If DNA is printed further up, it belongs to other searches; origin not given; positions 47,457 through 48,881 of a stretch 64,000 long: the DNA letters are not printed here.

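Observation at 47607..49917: top6A without top6B, co-oriented with a Mre11-like ICC phosphoesterase and a SWIM zinc-finger protein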

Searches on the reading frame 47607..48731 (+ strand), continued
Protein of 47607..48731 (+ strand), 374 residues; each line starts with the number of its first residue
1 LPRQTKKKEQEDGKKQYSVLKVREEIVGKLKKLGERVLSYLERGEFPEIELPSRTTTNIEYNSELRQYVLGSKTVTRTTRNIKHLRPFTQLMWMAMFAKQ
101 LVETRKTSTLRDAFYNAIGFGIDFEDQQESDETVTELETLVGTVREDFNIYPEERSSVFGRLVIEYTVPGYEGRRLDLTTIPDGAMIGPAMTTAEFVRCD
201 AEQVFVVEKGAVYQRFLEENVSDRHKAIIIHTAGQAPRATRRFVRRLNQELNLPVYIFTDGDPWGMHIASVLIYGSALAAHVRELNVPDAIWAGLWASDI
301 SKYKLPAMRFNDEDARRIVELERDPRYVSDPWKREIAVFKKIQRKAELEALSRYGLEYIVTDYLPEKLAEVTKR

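Call 45: search_solved_structures(query=window:47607-48731:+, max_evalue=0.00001, show_alignments=2)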
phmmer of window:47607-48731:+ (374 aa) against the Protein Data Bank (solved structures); distinct sequences matched with E-value up to 0.00001: 4.
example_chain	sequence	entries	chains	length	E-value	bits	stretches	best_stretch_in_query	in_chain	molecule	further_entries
2q2e_A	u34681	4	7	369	4.5e-58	200.2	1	28-371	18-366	Type II DNA topoisomerase VI subunit A | Type 2 DNA topoisomerase 6 subunit A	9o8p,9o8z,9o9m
9o0g_A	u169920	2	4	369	1.1e-57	198.9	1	28-371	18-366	Type 2 DNA topoisomerase 6 subunit A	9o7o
1d3y_A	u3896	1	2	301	2.6e-48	168.1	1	85-370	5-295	DNA TOPOISOMERASE VI A SUBUNIT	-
2zbk_A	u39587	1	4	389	1.1e-44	156.2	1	36-369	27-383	Type II DNA topoisomerase VI subunit A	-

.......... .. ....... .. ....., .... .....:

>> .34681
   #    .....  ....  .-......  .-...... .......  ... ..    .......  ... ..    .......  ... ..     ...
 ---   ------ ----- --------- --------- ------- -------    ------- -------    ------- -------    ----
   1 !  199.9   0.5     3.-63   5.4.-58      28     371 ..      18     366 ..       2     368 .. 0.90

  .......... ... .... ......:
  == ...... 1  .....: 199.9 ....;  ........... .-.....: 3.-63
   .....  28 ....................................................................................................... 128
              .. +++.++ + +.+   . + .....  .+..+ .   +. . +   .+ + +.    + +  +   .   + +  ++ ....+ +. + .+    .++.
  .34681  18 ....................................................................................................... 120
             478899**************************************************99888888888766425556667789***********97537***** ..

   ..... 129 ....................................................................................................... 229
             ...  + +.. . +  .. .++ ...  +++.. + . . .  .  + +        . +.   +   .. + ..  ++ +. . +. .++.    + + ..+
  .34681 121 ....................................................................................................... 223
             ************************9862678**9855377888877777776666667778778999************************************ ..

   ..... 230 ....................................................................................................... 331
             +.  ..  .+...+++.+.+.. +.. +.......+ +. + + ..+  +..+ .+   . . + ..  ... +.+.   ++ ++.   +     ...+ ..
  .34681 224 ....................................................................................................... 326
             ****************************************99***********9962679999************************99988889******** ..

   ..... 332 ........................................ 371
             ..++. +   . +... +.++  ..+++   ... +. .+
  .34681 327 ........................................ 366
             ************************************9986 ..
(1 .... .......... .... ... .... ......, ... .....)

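Call 56: search_protein_representatives(protein=P0229)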
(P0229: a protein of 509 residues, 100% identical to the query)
Query: 509 residues. Proteins with E-value up to 0.001 (for the whole library): 2387; up to 1e-10: 1161; up to 1e-30: 444. The best 150 are listed.
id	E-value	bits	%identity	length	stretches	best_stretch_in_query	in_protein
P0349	5.7e-190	648.9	60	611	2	141-507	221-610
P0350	2.4e-173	594.1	53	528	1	1-502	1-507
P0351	2.9e-169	580.6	53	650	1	4-504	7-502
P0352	7.3e-158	543.0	61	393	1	116-508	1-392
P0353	3.3e-155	534.3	51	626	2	1-248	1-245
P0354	2.4e-151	521.5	51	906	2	34-400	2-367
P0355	2.4e-149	514.9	49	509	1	5-501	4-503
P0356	1.9e-148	512.0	56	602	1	1-414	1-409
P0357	3.5e-146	504.5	46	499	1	5-502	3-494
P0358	8.4e-138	476.9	47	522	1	6-498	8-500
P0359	4.2e-137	474.6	47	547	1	5-491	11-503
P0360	2.1e-134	465.7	46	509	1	2-484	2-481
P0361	1.1e-133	463.2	45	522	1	4-505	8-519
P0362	2.6e-133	462.0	46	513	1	6-480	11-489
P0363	5.2e-130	451.2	68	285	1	169-451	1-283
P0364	1.5e-127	443.0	46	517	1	2-493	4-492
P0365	4.9e-124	431.4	44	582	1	5-509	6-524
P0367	1.4e-121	423.4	41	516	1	6-502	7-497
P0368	3.5e-115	402.3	41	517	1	1-501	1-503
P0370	4.9e-112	391.9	40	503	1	5-501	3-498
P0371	6.0e-112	391.6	42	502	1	5-502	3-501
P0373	1.9e-108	380.0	40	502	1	5-488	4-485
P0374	4.0e-108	379.0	40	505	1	6-490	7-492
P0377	5.8e-105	368.6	40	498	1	1-501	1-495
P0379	6.4e-104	365.1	38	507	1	6-501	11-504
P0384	8.9e-101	354.7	38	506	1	3-499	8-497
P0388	4.0e-94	332.8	37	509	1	10-507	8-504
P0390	5.4e-94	332.4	36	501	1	6-501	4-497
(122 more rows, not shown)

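Call 57: list_cluster_members(proteins=[P0355, P0357, P0358, P0359, P0360, P0361, P0362, P0364, P0365, P0367])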
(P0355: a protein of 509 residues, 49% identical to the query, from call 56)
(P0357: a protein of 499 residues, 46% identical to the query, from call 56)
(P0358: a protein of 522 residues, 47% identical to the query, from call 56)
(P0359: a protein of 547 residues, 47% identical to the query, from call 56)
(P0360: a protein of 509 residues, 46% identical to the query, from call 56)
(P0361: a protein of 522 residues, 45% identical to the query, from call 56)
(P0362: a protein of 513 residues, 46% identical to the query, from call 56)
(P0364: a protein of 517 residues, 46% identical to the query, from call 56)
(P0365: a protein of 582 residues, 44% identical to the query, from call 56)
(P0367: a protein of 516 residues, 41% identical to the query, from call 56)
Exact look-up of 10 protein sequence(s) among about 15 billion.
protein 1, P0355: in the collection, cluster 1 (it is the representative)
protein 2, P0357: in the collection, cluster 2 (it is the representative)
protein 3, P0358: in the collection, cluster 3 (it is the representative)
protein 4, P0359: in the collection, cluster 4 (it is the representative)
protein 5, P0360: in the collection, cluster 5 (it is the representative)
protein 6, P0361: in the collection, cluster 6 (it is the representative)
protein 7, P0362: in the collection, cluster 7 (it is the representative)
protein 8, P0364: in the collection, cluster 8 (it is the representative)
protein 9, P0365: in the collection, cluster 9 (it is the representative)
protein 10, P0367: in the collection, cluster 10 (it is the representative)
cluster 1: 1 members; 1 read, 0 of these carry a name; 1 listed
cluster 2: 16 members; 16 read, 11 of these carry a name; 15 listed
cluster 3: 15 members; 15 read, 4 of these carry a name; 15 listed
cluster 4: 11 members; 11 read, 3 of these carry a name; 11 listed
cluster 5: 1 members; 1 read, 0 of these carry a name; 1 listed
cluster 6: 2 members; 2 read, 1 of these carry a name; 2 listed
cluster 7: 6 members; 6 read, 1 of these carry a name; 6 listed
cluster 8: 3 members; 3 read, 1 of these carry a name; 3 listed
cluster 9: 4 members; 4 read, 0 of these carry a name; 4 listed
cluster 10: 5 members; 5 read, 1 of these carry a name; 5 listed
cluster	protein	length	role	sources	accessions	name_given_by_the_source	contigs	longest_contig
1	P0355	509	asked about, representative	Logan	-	-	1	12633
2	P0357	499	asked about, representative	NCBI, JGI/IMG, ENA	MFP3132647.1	MAG: DNA topoisomerase VI subunit B [Nitrososphaeria archaeon]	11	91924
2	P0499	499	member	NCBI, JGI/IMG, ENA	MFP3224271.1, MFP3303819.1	MAG: DNA topoisomerase VI subunit B [Nitrososphaeria archaeon] | DNA topoisomerase-6 subunit B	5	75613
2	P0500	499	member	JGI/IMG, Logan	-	DNA topoisomerase-6 subunit B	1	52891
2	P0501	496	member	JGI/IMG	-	DNA topoisomerase-6 subunit B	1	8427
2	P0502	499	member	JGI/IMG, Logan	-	DNA topoisomerase-6 subunit B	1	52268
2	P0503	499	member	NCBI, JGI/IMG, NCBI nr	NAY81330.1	MAG: DNA topoisomerase VI subunit B [Thaumarchaeota archaeon] | DNA topoisomerase-6 subunit B | DNA topoisomerase VI subunit B [Nitrososphaerota archaeon]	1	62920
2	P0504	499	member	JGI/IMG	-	DNA topoisomerase-6 subunit B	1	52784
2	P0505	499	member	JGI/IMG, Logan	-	DNA topoisomerase-6 subunit B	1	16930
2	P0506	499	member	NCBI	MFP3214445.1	MAG: DNA topoisomerase VI subunit B [Nitrososphaeria archaeon]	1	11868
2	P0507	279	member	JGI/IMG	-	DNA topoisomerase-6 subunit B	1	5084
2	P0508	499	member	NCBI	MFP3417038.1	MAG: DNA topoisomerase VI subunit B [Nitrososphaeria archaeon]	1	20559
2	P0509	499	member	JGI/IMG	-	-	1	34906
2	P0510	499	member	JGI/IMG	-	-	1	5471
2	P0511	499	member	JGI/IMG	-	-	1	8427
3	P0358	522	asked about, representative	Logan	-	-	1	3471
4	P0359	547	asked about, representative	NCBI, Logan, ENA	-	-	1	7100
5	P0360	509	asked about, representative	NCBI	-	-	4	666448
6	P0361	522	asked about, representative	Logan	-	-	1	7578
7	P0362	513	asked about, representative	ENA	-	-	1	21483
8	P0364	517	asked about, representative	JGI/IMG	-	DNA topoisomerase-6 subunit B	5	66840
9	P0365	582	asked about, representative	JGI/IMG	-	-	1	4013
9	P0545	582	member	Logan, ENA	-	-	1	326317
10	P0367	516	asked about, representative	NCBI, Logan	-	-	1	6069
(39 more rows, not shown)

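Call 58: list_cluster_members(proteins=[P0368, P0370, P0371, P0373, P0374, P0377, P0379, P0384, P0388, P0390])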
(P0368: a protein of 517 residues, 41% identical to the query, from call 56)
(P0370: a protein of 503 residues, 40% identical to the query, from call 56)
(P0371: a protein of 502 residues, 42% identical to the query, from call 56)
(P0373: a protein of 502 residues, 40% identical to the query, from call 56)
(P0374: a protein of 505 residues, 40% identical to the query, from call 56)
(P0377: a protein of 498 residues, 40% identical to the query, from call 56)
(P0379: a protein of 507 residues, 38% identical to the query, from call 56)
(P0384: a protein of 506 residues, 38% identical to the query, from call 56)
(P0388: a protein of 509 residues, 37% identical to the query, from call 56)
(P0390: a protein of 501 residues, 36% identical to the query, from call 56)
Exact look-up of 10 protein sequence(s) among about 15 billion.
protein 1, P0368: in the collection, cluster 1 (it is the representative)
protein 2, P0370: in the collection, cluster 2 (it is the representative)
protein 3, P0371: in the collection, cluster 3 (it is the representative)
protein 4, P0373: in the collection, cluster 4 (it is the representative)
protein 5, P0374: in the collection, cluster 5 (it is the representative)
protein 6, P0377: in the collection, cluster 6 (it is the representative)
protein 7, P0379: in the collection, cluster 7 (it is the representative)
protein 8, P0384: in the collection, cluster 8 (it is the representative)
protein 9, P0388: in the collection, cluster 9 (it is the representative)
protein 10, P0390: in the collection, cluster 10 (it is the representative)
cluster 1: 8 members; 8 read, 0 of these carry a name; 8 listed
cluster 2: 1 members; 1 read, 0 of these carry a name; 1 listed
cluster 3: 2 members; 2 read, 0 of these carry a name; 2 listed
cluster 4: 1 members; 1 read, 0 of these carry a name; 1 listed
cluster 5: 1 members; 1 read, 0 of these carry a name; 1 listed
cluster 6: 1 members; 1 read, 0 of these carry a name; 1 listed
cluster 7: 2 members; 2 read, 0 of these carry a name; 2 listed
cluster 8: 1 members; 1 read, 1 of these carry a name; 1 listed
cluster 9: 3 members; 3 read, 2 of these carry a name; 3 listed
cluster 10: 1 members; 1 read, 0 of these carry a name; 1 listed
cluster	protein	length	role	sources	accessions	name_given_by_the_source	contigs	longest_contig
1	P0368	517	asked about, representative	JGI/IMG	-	-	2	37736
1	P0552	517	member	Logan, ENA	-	-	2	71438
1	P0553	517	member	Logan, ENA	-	-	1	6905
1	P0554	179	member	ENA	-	-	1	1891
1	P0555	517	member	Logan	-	-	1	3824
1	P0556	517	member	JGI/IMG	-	-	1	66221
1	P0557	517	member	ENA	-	-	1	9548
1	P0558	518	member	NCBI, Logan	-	-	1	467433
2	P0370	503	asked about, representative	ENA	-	-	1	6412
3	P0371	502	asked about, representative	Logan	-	-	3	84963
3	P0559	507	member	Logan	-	-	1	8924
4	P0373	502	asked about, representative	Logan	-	-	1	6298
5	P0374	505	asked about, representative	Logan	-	-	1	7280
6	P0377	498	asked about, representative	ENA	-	-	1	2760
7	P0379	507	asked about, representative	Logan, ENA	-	-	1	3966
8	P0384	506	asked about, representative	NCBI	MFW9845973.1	MAG: DNA topoisomerase VI subunit B [Candidatus Thorarchaeota archaeon]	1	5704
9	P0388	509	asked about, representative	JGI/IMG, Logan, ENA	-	-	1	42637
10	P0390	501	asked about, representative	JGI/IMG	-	-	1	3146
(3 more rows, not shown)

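Call 59: find_encoding_contigs(protein=P0357, flank=10000, max_places=3)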
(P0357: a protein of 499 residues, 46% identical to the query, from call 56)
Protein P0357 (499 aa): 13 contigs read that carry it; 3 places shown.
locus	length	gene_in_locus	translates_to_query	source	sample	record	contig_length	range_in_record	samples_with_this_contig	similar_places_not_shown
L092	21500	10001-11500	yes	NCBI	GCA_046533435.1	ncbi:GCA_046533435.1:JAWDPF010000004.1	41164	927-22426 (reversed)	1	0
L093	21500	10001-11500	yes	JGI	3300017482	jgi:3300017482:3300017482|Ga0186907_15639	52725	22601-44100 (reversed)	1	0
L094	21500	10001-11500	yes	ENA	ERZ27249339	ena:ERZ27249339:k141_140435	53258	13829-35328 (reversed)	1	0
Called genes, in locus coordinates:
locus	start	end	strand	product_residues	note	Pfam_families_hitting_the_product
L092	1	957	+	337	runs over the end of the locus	PF01637:ATPase_2 (weak), PF13191:AAA_16 (weak)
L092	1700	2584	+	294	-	-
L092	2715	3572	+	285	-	PF00482:T2SSF (weak)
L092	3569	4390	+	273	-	PF00482:T2SSF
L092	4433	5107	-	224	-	PF01209:Ubie_methyltran, PF02353:CMAS (faint), PF13489:Methyltransf_23 (weak), PF13847:Methyltransf_31 (weak), PF08241:Methyltransf_11, PF08242:Methyltransf_12 (weak), PF13649:Methyltransf_25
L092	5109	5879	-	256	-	PF01887:SAM_HAT_N, PF20257:SAM_HAT_C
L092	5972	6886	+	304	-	PF02729:OTCace_N, PF00185:OTCace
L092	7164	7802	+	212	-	PF00702:Hydrolase, PF13419:HAD_2, PF13242:Hydrolase_like (weak)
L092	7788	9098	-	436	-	-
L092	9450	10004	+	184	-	PF00013:KH_1 (weak), PF21800:KH_KRR1_2nd, PF22891:KH_PNO1_2nd, PF00013:KH_1 (weak)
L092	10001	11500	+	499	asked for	PF02518:HATPase_c, PF13589:HATPase_c_3, PF09239:Topo-VIb_trans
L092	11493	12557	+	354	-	PF04406:TP6A_N, PF21180:TOP6A-Spo11_Toprim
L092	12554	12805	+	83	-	-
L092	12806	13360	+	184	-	PF13238:AAA_18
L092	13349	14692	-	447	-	PF02878:PGM_PMM_I, PF02879:PGM_PMM_II, PF02880:PGM_PMM_III, PF00408:PGM_PMM_IV (weak)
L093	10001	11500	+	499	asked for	PF02518:HATPase_c, PF13589:HATPase_c_3, PF09239:Topo-VIb_trans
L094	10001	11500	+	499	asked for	PF02518:HATPase_c, PF13589:HATPase_c_3, PF09239:Topo-VIb_trans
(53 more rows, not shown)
